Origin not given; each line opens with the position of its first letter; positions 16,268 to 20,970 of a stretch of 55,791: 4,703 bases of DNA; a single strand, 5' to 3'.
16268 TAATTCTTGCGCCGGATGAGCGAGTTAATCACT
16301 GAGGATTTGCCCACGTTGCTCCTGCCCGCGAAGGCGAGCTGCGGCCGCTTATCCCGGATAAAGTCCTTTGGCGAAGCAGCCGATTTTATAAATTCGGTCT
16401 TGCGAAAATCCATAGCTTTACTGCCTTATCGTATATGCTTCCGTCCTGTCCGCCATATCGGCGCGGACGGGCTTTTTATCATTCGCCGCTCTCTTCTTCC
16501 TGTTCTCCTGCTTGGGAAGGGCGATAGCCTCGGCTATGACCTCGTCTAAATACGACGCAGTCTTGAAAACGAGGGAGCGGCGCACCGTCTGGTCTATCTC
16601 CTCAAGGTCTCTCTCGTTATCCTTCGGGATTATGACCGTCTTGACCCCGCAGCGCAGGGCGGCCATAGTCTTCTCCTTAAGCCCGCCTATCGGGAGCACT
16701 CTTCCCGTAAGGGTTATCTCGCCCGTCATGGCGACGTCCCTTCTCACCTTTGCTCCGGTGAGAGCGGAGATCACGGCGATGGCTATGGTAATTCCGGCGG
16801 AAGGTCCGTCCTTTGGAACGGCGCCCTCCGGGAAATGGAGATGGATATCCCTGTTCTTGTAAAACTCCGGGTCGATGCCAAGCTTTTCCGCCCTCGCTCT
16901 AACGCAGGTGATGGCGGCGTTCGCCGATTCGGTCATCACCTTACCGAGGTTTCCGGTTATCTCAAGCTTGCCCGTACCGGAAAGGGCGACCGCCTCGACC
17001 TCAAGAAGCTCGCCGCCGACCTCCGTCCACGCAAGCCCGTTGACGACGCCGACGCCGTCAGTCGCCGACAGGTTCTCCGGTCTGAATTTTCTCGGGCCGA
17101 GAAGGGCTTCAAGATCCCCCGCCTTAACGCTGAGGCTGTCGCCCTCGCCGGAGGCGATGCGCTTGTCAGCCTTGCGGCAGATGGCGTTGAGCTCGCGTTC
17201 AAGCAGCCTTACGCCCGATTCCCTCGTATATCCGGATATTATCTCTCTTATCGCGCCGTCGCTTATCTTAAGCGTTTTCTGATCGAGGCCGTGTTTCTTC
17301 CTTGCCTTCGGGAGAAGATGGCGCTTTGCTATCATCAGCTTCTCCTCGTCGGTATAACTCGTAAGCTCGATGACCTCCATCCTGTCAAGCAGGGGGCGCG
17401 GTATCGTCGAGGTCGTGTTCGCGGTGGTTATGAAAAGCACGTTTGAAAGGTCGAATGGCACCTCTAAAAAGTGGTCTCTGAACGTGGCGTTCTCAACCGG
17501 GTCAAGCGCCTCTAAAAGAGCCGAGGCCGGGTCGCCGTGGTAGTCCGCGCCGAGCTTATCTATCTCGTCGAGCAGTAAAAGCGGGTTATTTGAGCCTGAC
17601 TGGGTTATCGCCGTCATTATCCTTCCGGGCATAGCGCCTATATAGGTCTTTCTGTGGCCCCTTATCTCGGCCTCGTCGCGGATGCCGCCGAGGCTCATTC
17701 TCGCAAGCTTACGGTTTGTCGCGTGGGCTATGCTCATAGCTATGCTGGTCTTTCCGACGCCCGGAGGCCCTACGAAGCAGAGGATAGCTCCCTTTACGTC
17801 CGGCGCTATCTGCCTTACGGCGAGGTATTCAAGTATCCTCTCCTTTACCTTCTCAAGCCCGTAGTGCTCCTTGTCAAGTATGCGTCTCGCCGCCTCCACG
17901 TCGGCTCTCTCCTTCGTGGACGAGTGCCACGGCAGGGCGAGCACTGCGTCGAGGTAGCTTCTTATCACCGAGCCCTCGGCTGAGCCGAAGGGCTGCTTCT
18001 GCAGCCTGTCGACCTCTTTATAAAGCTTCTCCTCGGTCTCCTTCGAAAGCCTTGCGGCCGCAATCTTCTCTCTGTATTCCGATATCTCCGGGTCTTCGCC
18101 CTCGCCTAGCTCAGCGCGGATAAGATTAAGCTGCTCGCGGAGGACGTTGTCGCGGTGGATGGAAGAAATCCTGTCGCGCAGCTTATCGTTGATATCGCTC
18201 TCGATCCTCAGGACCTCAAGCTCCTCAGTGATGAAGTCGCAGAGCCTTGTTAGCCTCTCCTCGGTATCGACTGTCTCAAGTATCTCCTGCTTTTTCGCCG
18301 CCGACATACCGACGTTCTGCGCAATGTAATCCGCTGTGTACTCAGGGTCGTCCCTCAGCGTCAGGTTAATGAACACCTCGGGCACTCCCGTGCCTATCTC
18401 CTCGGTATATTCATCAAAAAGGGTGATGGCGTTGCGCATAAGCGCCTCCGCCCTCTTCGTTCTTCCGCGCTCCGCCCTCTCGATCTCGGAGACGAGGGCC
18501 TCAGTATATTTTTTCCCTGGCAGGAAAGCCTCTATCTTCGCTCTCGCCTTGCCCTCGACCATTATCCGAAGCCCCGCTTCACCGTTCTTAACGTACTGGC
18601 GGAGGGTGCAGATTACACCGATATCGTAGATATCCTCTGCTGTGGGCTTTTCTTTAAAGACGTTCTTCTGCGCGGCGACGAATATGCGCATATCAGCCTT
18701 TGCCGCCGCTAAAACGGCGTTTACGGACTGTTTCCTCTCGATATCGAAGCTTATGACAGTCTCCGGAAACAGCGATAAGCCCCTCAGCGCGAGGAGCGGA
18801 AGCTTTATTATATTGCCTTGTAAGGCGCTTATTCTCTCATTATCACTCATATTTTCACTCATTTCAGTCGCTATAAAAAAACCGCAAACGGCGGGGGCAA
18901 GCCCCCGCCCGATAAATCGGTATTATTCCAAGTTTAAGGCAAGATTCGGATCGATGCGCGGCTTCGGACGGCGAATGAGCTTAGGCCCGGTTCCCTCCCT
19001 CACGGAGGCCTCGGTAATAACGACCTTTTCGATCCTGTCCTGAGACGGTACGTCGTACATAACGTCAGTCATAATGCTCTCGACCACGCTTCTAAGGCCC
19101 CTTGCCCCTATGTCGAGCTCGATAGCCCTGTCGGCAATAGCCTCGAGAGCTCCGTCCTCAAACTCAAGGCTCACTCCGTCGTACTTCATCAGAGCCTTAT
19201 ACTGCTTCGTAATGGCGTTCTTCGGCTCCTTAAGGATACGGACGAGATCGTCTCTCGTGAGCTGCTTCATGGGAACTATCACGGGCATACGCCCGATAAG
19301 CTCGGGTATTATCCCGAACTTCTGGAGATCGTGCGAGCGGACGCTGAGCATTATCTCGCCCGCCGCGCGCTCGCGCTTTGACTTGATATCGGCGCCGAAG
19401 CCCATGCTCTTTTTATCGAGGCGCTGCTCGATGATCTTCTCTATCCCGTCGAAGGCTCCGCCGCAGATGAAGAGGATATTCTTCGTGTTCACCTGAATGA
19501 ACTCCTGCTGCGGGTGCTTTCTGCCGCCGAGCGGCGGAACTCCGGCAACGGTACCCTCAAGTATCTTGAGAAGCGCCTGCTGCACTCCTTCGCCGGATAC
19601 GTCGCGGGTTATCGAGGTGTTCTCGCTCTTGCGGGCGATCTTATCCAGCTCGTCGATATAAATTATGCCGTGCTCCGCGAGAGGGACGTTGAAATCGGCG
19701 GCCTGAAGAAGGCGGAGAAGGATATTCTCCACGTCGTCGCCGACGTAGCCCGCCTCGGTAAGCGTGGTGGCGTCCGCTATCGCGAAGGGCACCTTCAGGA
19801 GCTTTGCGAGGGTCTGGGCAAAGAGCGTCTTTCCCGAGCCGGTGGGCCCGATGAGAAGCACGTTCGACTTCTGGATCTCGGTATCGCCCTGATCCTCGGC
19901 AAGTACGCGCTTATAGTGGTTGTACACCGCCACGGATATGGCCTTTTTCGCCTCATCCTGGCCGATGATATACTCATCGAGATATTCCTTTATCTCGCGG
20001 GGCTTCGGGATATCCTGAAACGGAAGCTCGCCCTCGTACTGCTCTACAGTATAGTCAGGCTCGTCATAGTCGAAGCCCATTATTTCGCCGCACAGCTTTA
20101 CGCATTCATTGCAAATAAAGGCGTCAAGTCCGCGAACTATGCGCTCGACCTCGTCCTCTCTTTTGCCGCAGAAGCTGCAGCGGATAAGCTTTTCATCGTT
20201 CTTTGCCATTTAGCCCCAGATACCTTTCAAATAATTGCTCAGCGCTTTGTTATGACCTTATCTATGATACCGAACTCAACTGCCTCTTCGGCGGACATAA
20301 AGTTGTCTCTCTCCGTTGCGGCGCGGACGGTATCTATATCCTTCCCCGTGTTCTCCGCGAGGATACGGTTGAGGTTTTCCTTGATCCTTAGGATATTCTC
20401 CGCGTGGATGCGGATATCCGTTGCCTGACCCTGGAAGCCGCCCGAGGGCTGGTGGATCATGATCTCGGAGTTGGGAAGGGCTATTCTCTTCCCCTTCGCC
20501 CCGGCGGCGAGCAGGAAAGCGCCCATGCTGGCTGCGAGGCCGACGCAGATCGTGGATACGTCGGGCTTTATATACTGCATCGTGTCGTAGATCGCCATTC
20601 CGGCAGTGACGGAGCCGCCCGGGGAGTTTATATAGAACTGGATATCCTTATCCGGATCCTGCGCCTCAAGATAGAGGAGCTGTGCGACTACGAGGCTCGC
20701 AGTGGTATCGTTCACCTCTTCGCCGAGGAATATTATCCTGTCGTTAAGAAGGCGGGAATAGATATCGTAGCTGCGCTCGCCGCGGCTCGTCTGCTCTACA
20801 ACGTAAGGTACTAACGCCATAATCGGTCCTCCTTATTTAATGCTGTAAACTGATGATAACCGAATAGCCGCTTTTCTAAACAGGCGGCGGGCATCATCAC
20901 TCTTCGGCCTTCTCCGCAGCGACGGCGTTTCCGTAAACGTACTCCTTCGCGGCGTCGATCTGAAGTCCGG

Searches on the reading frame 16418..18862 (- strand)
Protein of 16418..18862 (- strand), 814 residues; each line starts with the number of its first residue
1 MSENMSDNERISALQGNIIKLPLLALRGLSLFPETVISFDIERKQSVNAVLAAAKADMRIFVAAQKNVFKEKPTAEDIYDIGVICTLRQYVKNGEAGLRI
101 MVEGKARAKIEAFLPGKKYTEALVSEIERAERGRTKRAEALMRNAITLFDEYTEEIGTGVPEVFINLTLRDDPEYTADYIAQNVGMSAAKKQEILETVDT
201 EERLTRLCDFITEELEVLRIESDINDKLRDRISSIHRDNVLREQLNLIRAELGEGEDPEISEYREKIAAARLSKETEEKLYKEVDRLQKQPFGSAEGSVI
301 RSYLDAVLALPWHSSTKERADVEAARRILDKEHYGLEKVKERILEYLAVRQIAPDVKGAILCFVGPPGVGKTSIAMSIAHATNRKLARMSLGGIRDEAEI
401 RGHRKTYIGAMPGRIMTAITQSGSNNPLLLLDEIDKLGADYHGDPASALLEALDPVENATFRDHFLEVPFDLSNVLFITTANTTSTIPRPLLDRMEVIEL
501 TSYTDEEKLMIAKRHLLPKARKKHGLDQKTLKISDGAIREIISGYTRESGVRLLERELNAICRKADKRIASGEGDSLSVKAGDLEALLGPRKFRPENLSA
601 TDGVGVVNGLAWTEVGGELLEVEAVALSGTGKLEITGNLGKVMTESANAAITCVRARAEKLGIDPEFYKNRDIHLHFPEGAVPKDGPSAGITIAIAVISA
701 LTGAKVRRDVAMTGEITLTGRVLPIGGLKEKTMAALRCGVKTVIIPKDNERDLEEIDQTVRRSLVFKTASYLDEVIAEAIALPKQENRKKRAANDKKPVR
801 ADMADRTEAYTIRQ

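Call 52: search_protein_families(library=pfam, proteins=[window:16418-18862:-], max_evalue=0.00001)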
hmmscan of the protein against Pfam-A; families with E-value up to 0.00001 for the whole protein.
window:16418-18862:- (814 aa): 6 families
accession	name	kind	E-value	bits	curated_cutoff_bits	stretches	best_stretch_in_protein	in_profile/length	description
PF05362.19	Lon_C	-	2.4e-87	292.2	21.1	1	579-780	2-203/205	Lon protease (S16) C-terminal proteolytic domain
PF02190.22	LON_substr_bdg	-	4.6e-37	128.3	28.7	1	20-212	1-199/200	ATP-dependent protease La (LON) substrate-binding domain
PF00004.35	AAA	-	3.3e-23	83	21.2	1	361-499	1-127/131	ATPase family associated with various cellular activities (AAA)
PF22667.2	Lon_lid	-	1.4e-21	76.3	27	1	522-573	1-52/57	Lon protease AAA+ ATPase lid domain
PF07728.20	AAA_5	-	1.3e-08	35.4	22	1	361-494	2-138/139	AAA domain (dynein-related subfamily)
PF13541.12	ChlI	-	1.5e-08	35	27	1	624-749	3-121/121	Subunit ChlI of Mg-chelatase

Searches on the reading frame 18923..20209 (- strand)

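Call 52: search_protein_families(library=pfam, proteins=[window:18923-20209:-], max_evalue=0.00001)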
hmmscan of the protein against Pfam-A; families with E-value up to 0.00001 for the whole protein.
window:18923-20209:- (428 aa): 8 families
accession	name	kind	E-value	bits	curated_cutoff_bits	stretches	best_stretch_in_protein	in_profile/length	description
PF07724.20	AAA_2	-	2.7e-31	109.3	27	1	114-311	3-166/166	AAA domain (Cdc48 subfamily)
PF00004.35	AAA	-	1.3e-14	55.2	21.2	1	117-222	1-97/131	ATPase family associated with various cellular activities (AAA)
PF06689.19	zf-C4_ClpX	-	1.9e-14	53.7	27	1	10-44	2-37/39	ClpX C4-type zinc finger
PF10431.15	ClpB_D2-small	-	4.3e-12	46.3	21.9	1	317-395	1-75/81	C-terminal, D2-small domain, of ClpB protein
PF00493.29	MCM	-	2e-07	30.8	23.3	1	73-196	18-138/224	MCM P-loop domain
PF01078.27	Mg_chelatase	-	4.4e-06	26.7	20.3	0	114-139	22-47/207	Magnesium chelatase, subunit ChlI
PF07728.20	AAA_5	-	5.8e-06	26.8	22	0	116-193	1-80/139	AAA domain (dynein-related subfamily)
PF05496.18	RuvB_N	-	6.9e-06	26.4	27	0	76-197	5-102/159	Holliday junction DNA helicase RuvB P-loop domain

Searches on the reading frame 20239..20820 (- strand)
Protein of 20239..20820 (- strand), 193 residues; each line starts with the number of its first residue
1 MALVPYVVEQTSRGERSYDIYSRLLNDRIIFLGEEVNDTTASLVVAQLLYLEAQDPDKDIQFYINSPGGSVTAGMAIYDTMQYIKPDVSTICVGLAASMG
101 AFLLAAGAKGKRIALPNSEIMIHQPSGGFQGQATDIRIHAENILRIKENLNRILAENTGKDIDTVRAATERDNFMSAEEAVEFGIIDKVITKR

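Call 53: search_protein_families(library=pfam, proteins=[window:20239-20820:-], max_evalue=0.00001)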
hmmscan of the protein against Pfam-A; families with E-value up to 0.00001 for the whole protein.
window:20239-20820:- (193 aa): 1 family
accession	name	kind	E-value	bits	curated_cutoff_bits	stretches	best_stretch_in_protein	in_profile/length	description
PF00574.28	CLP_protease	-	4.9e-89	297.5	20.2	1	13-192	2-181/182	Clp protease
